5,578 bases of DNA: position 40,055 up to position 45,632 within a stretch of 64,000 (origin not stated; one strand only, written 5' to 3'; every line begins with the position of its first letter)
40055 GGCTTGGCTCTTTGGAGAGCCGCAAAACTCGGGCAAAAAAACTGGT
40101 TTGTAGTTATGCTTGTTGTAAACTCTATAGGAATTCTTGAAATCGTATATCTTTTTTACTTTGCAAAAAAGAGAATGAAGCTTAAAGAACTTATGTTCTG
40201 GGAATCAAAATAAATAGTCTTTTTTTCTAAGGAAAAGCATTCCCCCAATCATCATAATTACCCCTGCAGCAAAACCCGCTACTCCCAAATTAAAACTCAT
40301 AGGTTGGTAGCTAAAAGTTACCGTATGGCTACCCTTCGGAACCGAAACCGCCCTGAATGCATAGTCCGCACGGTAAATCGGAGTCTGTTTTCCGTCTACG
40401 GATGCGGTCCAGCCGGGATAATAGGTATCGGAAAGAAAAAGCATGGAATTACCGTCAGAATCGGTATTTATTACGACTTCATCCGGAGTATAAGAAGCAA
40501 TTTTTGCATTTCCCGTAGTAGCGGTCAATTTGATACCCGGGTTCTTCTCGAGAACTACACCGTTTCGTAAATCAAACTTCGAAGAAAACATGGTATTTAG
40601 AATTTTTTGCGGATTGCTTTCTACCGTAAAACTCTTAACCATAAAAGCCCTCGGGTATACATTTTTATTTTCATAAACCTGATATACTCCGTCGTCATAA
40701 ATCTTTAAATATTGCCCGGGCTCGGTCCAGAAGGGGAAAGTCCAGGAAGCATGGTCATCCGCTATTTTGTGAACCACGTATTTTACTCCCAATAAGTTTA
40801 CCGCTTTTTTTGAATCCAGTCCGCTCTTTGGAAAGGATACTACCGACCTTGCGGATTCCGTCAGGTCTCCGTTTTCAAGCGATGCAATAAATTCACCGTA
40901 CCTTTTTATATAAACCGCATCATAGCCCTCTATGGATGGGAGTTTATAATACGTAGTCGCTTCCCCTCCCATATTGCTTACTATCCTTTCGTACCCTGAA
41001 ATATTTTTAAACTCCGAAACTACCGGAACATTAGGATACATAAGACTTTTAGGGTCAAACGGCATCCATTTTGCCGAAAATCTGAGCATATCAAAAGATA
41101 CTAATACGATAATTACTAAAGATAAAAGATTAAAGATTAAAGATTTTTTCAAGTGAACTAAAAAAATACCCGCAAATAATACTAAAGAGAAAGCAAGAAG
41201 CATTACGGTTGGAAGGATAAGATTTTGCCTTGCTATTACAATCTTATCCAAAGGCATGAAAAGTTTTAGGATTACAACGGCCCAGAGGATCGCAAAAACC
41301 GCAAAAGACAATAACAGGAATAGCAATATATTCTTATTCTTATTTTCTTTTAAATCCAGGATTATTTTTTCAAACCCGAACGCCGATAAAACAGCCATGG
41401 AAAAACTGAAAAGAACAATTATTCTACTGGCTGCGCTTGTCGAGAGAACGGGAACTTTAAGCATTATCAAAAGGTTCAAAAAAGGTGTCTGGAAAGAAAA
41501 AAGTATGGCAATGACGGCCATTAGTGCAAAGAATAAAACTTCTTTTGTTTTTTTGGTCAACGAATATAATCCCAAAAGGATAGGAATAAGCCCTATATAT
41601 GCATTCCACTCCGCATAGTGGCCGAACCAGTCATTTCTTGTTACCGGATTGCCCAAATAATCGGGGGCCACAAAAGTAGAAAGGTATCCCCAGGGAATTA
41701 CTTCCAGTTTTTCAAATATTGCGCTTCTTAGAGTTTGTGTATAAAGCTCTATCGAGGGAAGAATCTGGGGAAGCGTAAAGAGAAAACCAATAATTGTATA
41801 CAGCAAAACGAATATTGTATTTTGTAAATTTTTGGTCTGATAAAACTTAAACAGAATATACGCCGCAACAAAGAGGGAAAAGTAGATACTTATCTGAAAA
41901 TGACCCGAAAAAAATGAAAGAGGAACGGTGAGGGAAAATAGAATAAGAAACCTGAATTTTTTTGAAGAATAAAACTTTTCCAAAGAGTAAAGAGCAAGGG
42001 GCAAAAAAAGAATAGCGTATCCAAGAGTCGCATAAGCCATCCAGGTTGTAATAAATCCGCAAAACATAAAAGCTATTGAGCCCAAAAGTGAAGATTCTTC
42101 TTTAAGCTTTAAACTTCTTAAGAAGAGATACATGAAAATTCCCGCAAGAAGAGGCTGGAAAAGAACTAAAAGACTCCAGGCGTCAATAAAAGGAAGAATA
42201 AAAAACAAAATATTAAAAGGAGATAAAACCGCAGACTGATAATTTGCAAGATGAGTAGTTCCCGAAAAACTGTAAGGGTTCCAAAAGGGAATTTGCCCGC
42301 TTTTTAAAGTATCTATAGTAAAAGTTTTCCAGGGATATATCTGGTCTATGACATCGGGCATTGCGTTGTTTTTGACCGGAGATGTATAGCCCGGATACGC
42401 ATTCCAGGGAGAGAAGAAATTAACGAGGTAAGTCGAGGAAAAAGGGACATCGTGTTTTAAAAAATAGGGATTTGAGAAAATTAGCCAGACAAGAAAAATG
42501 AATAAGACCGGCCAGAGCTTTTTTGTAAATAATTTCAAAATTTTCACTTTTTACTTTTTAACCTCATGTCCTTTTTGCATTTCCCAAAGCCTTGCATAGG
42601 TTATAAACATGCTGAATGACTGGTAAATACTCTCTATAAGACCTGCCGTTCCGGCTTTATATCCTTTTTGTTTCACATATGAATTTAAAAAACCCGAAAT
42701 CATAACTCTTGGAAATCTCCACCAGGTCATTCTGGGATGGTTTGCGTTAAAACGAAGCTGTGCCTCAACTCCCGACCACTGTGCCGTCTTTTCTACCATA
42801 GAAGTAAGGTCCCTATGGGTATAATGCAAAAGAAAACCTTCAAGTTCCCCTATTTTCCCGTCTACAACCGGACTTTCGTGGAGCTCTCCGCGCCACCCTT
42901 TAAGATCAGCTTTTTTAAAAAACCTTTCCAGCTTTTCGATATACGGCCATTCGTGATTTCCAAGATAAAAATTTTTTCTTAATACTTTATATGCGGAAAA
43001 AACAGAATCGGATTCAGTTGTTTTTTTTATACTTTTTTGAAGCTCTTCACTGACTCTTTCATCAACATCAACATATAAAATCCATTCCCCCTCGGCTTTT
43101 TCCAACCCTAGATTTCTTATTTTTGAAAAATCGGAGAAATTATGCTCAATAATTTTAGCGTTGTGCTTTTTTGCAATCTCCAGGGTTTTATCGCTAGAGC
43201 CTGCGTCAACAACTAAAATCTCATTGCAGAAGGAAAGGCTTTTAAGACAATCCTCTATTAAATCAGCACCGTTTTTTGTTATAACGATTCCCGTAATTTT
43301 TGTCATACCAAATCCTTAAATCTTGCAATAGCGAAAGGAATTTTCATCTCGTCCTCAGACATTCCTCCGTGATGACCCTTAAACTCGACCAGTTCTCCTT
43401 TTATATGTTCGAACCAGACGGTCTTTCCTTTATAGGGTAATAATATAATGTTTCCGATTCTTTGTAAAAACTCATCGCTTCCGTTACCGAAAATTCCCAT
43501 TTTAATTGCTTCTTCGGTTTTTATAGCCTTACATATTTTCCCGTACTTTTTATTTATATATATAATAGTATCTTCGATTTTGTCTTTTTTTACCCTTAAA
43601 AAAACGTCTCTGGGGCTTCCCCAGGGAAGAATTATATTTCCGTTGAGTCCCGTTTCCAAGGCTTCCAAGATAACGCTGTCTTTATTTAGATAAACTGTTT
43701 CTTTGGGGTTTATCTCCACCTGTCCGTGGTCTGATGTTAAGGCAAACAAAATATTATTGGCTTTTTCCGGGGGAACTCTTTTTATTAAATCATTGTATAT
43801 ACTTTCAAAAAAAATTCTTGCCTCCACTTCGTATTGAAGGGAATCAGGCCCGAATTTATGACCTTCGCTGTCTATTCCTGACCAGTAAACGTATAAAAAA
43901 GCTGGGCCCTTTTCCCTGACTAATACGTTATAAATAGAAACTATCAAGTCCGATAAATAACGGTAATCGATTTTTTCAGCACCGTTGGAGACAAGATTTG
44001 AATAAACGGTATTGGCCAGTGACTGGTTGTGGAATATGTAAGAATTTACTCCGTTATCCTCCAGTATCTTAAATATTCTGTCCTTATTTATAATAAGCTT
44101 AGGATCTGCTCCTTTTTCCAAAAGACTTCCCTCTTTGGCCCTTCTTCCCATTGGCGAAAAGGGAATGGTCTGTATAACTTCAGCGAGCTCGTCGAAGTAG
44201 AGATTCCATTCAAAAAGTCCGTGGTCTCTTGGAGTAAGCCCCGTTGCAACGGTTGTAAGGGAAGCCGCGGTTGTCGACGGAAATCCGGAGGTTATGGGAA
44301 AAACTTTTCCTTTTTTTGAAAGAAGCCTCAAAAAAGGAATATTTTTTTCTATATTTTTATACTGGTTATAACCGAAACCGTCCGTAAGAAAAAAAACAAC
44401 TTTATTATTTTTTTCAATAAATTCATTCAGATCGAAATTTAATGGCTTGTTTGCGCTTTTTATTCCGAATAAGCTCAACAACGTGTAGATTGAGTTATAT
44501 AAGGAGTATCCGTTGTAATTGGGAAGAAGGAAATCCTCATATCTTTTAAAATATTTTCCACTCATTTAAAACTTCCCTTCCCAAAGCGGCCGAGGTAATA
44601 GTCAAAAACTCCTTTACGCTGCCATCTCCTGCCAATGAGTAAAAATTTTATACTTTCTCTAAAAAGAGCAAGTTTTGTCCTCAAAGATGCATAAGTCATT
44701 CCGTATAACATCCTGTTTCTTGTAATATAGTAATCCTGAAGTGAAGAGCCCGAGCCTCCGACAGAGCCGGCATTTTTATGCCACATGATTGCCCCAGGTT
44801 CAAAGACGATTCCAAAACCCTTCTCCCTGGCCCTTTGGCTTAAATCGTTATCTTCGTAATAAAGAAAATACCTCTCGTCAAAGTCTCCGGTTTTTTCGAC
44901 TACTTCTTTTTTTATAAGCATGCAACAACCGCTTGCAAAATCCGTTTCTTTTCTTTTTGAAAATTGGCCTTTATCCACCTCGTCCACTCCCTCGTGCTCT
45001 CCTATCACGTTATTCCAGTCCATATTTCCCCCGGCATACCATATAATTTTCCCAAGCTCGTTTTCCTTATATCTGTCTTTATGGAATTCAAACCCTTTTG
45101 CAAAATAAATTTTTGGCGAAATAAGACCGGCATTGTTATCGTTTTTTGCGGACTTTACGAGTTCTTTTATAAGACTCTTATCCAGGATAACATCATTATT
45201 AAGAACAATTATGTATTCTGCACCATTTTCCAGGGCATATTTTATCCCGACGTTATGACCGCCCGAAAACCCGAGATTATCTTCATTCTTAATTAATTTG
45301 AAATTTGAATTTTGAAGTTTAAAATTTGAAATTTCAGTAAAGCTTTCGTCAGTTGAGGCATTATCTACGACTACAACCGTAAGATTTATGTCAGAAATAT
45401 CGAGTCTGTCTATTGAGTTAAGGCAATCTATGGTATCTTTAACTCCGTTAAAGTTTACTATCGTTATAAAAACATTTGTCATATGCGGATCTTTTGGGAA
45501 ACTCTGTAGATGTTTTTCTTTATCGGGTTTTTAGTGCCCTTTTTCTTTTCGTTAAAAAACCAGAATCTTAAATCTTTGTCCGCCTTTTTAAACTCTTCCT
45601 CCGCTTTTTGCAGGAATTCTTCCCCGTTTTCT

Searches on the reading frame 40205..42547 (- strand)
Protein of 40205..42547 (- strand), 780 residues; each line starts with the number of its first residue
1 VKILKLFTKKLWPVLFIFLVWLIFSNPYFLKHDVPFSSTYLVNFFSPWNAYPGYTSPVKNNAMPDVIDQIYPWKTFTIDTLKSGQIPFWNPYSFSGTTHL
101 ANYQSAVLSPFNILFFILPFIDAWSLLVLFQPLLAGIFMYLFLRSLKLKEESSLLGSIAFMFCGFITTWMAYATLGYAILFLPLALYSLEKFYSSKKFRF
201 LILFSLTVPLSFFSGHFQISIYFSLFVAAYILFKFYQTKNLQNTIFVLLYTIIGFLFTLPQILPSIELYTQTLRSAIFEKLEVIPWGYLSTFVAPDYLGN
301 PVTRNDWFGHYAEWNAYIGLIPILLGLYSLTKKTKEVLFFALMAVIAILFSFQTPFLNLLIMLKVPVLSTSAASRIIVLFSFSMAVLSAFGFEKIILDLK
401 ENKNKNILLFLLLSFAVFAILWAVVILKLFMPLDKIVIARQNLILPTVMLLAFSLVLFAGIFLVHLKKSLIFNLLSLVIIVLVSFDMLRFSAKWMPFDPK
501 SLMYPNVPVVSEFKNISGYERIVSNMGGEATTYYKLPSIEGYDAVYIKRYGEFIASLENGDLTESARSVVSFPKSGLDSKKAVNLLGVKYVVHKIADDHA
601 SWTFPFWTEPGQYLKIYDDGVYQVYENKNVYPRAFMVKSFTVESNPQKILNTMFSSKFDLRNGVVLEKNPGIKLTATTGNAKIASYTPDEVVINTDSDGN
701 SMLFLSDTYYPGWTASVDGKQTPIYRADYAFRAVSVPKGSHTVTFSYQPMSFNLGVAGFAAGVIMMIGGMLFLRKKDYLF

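Call 22: search_protein_families(library=pfam, proteins=[window:40205-42547:-], max_evalue=0.01)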
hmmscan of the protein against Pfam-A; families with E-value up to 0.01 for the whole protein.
window:40205-42547:- (780 aa): 1 family
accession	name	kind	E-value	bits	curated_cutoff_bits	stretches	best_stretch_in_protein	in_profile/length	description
PF09586.16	YfhO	-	8.1e-28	97.7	28.5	2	681-756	756-832/835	Bacterial membrane protein YfhO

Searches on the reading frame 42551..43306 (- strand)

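Call 22: search_protein_families(library=pfam, proteins=[window:42551-43306:-], max_evalue=0.01)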
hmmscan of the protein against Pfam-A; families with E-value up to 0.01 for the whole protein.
window:42551-43306:- (251 aa): 3 families
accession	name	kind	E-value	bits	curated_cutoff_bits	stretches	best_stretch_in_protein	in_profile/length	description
PF00535.33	Glycos_transf_2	-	4e-15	56.6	23.3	1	7-124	3-132/168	Glycosyl transferase family 2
PF10111.15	Glyco_tranf_2_2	-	4.9e-07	29.9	27.3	1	26-94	24-104/276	Glycosyltransferase like family 2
PF13704.12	Glyco_tranf_2_4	-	1.3e-05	26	27.5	1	13-83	3-82/98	Glycosyl transferase family 2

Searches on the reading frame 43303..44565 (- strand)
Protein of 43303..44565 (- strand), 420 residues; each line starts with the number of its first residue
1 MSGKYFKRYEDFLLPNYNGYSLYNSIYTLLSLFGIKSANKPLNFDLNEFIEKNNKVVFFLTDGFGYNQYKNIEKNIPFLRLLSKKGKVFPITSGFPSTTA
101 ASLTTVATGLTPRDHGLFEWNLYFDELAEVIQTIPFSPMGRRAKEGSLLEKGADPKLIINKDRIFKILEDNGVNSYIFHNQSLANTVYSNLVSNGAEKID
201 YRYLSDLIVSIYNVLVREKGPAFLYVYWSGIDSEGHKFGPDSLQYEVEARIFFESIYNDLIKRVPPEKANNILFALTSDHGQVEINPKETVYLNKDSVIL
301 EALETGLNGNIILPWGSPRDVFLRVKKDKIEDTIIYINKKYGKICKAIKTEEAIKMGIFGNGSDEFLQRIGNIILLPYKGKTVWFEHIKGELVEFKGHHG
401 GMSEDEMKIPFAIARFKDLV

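Call 22: search_protein_families(library=pfam, proteins=[window:43303-44565:-], max_evalue=0.01)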
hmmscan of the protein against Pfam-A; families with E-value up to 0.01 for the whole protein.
window:43303-44565:- (420 aa): 2 families
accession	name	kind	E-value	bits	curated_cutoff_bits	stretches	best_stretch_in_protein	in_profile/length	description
PF01663.27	Phosphodiest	-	7.7e-29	101.8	23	1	56-401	1-341/342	Type I phosphodiesterase / nucleotide pyrophosphatase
PF00884.28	Sulfatase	-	1.4e-05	25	25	1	56-190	3-113/301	Sulfatase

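Call 51: search_protein_families(library=ncbifam, proteins=[window:43303-44565:-], max_evalue=0.001)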
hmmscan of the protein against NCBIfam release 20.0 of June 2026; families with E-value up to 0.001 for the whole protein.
window:43303-44565:- (420 aa): 1 family
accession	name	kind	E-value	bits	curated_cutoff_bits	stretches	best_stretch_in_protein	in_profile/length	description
NF052313.1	T9SS_RR_PorX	equivalog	0.00019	20.3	300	0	47-114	218-282/513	T9SS response regulator signal transducer PorX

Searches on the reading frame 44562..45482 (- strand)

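Call 22: search_protein_families(library=pfam, proteins=[window:44562-45482:-], max_evalue=0.01)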
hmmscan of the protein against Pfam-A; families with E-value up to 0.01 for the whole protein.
window:44562-45482:- (306 aa): 5 families
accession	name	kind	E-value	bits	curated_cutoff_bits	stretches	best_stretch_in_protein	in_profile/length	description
PF00535.33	Glycos_transf_2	-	1.8e-18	67.4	23.3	1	7-198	3-167/168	Glycosyl transferase family 2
PF13641.12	Glyco_tranf_2_3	-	1.1e-14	55.4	27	1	17-260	16-229/230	Glycosyltransferase like family 2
PF10111.15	Glyco_tranf_2_2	-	1.1e-06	28.8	27.3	1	31-110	27-104/276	Glycosyltransferase like family 2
PF13632.12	Glyco_trans_2_3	-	7e-05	23.2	27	1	174-265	63-145/198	Glycosyl transferase family group 2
PF13506.12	Glyco_transf_21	-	0.0028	17.6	21.7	0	177-235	96-154/174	Glycosyl transferase family 21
